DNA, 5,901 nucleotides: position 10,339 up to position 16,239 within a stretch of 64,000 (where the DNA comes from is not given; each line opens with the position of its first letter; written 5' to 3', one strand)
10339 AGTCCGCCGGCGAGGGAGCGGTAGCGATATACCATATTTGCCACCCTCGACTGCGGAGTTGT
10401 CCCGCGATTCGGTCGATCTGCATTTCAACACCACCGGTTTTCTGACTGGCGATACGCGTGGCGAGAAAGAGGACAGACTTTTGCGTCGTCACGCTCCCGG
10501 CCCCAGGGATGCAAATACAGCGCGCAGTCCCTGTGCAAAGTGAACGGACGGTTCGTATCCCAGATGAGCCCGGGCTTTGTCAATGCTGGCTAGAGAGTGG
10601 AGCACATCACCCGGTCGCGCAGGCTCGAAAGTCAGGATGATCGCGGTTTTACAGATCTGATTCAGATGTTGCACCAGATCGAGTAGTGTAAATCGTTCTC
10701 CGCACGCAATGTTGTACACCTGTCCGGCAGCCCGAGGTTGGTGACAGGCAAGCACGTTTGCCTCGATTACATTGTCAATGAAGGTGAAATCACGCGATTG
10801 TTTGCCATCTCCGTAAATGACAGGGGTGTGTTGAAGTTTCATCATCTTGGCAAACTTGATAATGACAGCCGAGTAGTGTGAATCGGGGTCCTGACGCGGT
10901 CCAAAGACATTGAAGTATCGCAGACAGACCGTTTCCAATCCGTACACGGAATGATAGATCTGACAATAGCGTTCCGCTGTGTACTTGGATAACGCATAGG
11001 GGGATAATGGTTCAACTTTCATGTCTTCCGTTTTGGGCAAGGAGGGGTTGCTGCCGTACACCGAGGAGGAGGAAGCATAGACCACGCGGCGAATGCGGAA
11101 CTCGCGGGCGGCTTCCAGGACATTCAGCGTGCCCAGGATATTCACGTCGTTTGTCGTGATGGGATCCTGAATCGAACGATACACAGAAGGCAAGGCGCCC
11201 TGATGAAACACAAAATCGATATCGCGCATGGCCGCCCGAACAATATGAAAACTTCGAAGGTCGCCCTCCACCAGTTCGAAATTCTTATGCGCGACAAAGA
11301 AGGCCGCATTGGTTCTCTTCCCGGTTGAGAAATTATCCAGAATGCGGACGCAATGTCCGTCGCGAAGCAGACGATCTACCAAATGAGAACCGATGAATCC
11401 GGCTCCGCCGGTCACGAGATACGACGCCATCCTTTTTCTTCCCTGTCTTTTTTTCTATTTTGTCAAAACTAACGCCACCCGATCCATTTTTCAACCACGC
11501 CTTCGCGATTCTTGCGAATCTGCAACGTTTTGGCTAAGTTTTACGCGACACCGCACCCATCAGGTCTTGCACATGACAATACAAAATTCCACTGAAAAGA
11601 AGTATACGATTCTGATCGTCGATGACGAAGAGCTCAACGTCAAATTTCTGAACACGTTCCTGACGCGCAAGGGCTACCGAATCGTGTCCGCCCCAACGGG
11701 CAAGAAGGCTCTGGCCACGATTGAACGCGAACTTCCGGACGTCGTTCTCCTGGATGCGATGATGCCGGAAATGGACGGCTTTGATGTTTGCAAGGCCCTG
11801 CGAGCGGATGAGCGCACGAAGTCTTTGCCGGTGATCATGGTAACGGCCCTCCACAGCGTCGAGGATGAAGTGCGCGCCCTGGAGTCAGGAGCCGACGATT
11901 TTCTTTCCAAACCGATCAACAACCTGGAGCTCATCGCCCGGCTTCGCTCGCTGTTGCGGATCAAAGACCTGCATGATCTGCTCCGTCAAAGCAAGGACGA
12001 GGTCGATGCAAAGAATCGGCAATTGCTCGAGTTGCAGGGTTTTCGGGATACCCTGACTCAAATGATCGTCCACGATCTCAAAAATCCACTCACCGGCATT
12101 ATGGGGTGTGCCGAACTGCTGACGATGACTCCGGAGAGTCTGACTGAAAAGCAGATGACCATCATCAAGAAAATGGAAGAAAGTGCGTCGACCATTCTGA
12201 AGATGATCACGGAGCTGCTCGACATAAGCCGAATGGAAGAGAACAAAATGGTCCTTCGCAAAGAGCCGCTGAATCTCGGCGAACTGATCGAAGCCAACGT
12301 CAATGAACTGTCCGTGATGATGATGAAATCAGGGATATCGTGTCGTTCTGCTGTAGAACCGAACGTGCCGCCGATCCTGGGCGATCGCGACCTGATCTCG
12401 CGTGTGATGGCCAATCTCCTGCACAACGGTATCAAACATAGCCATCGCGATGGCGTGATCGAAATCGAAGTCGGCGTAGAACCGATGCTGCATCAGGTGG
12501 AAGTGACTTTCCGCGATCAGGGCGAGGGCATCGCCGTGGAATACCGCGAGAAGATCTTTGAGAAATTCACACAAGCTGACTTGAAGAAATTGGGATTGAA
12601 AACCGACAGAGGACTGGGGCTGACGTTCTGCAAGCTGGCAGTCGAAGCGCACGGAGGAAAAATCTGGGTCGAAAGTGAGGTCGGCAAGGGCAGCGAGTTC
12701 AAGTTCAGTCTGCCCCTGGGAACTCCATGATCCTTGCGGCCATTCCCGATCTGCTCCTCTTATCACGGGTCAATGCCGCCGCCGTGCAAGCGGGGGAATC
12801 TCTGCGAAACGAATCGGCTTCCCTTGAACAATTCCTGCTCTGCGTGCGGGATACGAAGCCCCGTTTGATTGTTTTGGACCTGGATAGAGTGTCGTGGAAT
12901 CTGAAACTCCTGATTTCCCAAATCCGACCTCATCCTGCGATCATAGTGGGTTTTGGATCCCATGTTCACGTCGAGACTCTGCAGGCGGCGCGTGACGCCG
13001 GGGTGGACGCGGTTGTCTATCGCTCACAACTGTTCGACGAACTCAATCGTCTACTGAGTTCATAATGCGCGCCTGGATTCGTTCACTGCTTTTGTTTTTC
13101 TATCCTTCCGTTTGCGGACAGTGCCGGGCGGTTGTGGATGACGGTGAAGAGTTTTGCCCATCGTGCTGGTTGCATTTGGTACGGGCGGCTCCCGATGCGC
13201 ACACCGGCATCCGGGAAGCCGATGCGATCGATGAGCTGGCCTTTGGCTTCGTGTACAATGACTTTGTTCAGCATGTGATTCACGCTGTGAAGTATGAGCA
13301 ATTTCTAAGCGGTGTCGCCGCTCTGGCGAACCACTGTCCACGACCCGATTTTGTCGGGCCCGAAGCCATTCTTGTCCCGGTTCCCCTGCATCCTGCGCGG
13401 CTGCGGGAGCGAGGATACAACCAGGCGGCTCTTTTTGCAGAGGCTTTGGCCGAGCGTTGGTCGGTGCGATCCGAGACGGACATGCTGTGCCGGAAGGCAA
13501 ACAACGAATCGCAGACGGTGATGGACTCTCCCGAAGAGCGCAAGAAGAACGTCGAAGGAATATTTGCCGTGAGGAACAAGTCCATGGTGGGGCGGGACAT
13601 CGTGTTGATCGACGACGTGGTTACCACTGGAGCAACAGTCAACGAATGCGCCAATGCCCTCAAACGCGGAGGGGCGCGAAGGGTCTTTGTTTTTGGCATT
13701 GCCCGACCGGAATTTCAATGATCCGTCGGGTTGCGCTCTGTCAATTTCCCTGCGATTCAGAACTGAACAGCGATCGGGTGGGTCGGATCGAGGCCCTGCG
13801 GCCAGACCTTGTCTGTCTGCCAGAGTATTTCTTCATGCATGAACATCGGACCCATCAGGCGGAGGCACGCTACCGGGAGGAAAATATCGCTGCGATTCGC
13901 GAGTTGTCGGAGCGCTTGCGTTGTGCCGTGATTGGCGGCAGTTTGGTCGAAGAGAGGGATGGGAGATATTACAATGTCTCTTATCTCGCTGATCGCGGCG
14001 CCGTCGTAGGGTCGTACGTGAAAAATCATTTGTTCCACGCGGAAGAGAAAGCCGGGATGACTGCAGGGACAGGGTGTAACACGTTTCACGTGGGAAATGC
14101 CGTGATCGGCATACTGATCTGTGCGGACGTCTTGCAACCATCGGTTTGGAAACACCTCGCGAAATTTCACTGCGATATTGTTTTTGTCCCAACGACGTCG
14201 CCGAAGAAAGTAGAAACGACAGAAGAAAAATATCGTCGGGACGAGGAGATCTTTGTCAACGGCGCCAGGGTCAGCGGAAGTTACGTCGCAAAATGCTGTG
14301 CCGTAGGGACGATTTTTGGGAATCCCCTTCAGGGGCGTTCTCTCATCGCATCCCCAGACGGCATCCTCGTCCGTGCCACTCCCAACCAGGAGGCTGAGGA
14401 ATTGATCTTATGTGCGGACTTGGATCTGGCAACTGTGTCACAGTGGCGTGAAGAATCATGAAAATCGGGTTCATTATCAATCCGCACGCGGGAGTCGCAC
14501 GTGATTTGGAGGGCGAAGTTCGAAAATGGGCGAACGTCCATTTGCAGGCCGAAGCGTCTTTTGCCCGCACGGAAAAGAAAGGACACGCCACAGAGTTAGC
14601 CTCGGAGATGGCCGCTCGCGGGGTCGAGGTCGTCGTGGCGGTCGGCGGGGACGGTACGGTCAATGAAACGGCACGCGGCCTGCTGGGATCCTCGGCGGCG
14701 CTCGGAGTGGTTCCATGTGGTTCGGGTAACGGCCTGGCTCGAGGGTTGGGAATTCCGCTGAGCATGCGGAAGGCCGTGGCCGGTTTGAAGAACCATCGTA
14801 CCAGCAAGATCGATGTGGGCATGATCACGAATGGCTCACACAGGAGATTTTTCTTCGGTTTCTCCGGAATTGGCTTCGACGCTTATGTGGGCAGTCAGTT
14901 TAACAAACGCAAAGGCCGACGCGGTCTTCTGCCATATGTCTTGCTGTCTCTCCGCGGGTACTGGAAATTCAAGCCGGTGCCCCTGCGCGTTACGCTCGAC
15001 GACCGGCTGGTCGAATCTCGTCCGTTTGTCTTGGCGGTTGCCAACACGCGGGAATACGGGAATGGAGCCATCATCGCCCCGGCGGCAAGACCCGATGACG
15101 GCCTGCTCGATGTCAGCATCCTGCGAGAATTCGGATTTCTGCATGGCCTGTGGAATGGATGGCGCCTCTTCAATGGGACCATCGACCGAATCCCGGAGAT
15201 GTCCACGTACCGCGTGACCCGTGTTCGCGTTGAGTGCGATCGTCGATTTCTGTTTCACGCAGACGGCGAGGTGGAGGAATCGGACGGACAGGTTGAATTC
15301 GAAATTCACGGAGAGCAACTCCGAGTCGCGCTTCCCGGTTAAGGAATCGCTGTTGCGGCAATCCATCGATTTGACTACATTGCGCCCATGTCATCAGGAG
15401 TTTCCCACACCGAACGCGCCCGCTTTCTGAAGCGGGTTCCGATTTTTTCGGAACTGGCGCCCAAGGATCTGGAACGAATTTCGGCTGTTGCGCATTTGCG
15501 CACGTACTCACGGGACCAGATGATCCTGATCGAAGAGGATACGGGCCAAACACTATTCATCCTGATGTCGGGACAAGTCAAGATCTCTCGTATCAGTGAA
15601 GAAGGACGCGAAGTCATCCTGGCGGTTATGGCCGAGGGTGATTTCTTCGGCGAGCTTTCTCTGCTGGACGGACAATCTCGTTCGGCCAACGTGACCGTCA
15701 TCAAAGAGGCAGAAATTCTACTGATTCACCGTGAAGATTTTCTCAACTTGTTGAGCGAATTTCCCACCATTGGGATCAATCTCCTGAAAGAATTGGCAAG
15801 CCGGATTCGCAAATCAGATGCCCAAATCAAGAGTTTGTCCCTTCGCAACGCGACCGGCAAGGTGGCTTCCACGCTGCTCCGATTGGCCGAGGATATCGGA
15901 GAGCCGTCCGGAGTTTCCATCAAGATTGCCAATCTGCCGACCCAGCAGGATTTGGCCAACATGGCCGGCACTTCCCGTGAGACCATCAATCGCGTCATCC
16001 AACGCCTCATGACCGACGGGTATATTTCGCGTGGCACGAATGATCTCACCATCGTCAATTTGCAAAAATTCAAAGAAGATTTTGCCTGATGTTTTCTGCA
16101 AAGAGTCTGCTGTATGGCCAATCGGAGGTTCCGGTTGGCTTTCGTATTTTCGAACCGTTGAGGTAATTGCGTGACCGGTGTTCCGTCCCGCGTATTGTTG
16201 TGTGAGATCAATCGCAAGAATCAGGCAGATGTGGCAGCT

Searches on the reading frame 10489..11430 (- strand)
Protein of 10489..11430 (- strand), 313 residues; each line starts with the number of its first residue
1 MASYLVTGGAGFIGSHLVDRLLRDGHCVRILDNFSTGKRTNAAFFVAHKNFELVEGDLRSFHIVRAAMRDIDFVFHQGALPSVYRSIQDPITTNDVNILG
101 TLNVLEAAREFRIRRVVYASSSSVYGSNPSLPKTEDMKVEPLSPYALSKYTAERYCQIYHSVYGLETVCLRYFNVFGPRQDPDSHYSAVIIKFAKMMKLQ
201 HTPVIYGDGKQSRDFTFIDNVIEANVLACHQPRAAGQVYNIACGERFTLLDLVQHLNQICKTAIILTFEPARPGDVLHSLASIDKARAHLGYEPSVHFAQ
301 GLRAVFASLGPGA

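Call 51: search_protein_families(library=pfam, proteins=[window:10489-11430:-], max_evalue=0.00001)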
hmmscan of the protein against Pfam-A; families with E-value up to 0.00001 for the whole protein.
window:10489-11430:- (313 aa): 8 families
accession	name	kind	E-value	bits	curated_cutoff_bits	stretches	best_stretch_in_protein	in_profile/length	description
PF01370.27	Epimerase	-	1.6e-64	218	20.9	1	5-242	2-240/240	NAD dependent epimerase/dehydratase family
PF16363.11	GDP_Man_Dehyd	-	1.8e-61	208.9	27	1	5-303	1-330/332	GDP-mannose 4,6 dehydratase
PF01073.25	3Beta_HSD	-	4.7e-31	108.3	22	1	5-236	1-236/280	3-beta hydroxysteroid dehydrogenase/isomerase family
PF02719.21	Polysacc_synt_2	-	3.6e-16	59.6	20.2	1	5-278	2-270/293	Polysaccharide biosynthesis protein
PF07993.18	NAD_binding_4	-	2.4e-15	56.8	20.1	1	6-224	1-257/258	Male sterility protein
PF13460.12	NAD_binding_10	-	6.3e-13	49.4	27.2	1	8-156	1-131/184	NAD(P)H-binding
PF04321.23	RmlD_sub_bind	-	2.7e-09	37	27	1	5-178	4-154/287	RmlD substrate binding domain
PF05368.20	NmrA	-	7.5e-07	29.5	27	1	5-132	6-119/298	NmrA-like family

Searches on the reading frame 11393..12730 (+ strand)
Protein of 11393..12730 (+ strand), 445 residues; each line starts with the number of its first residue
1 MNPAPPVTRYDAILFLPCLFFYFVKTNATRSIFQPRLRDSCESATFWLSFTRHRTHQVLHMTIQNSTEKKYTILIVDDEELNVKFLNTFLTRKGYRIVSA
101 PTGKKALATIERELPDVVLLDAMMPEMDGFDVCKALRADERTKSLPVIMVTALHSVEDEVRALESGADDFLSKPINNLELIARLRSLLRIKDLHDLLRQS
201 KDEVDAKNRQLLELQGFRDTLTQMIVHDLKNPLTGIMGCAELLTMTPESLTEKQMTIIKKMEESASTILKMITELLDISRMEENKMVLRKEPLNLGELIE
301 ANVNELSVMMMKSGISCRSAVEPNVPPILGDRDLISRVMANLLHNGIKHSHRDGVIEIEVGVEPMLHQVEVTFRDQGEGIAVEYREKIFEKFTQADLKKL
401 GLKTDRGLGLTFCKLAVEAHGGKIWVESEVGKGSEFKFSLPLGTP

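Call 51: search_protein_families(library=pfam, proteins=[window:11393-12730:+], max_evalue=0.00001)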
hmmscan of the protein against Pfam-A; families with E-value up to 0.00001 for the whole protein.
window:11393-12730:+ (445 aa): 3 families
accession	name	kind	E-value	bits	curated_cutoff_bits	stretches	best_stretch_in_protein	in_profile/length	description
PF00072.30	Response_reg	-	5.5e-31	107.5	30.2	1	73-184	1-110/111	Response regulator receiver domain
PF02518.31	HATPase_c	-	5.3e-25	88.5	26.4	1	330-443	1-110/111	Histidine kinase-, DNA gyrase B-, and HSP90-like ATPase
PF00512.31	HisKA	-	6.8e-16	58.5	26.9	1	218-283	2-65/66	His Kinase A (phospho-acceptor) domain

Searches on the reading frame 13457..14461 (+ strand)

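Call 51: search_protein_families(library=pfam, proteins=[window:13457-14461:+], max_evalue=0.00001)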
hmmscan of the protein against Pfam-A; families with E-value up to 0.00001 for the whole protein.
window:13457-14461:+ (334 aa): 1 family
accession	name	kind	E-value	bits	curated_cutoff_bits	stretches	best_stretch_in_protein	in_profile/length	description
PF00795.27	CN_hydrolase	-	7.2e-25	88.2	23.2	1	117-331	34-255/256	Carbon-nitrogen hydrolase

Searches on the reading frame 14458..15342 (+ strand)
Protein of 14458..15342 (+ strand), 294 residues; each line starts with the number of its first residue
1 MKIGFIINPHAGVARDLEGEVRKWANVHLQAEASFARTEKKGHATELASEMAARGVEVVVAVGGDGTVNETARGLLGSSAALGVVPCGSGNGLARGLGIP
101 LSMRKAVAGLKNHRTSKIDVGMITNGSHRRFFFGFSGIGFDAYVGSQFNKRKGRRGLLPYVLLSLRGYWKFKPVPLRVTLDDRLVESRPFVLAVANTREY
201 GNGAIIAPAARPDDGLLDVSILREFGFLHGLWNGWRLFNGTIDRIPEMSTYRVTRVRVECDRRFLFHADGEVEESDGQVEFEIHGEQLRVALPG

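Call 52: search_protein_families(library=pfam, proteins=[window:14458-15342:+], max_evalue=0.00001)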
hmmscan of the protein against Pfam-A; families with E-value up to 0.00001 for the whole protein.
window:14458-15342:+ (294 aa): 2 families
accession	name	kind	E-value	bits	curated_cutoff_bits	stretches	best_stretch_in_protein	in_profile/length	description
PF00781.29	DAGK_cat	-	3e-27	95.1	23.6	1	3-122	2-124/125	Diacylglycerol kinase catalytic domain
PF19279.4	YegS_C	-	1.8e-25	89.9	27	1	138-290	5-156/158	YegS C-terminal NAD kinase beta sandwich-like domain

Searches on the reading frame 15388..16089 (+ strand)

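Call 52: search_protein_families(library=pfam, proteins=[window:15388-16089:+], max_evalue=0.00001)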
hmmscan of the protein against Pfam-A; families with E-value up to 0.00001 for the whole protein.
window:15388-16089:+ (233 aa): 2 families
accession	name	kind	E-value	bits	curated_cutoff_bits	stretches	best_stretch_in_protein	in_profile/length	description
PF00027.35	cNMP_binding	-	8.8e-24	83.7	27.5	1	38-124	2-88/89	Cyclic nucleotide-binding domain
PF13545.12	HTH_Crp_2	-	5.7e-16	58.7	27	1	158-229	2-68/70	Crp-like helix-turn-helix domain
